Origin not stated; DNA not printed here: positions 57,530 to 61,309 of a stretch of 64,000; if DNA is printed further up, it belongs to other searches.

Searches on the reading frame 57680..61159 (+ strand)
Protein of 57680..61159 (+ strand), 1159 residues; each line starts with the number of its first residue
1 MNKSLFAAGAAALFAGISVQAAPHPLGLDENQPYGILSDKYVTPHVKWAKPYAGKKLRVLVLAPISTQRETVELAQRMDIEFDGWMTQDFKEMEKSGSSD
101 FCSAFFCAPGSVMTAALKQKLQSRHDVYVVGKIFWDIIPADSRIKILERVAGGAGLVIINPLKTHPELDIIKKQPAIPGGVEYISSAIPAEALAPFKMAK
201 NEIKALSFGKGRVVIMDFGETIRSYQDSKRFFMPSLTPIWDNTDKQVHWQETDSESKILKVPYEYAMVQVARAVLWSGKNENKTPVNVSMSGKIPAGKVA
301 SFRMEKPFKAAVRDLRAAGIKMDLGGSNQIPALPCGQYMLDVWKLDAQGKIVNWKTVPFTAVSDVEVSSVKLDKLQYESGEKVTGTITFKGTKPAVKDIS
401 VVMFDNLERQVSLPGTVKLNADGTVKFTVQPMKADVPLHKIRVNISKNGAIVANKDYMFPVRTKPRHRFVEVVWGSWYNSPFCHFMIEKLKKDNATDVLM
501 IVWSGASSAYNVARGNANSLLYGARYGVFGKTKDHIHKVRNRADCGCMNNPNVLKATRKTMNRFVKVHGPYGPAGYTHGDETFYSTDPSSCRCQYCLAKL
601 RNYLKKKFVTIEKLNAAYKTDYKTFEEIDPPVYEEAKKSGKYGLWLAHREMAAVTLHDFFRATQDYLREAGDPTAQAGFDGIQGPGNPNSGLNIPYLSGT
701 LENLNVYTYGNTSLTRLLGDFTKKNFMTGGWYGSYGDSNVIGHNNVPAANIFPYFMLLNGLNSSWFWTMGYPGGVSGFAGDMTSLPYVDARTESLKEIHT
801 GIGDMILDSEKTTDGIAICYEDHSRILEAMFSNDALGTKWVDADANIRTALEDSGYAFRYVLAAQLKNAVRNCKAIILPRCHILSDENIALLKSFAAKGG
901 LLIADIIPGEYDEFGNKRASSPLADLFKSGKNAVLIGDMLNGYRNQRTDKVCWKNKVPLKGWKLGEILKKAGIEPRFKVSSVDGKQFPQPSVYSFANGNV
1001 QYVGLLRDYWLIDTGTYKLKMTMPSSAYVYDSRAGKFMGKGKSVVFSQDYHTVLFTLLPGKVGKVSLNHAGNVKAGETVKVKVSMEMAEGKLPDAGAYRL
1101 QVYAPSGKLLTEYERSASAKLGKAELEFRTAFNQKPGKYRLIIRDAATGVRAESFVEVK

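Call 67: search_protein_families(library=pfam, proteins=[window:57680-61159:+], max_evalue=0.001)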
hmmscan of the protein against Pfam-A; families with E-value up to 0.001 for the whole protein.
window:57680-61159:+ (1159 aa): 2 families
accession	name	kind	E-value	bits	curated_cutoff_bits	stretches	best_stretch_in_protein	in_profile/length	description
PF02449.21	Glyco_hydro_42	-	2.1e-08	34.4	21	1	547-670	102-227/376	Beta-galactosidase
PF01835.25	MG2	-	4.5e-05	24.2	32.8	1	1074-1149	12-86/96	MG2 domain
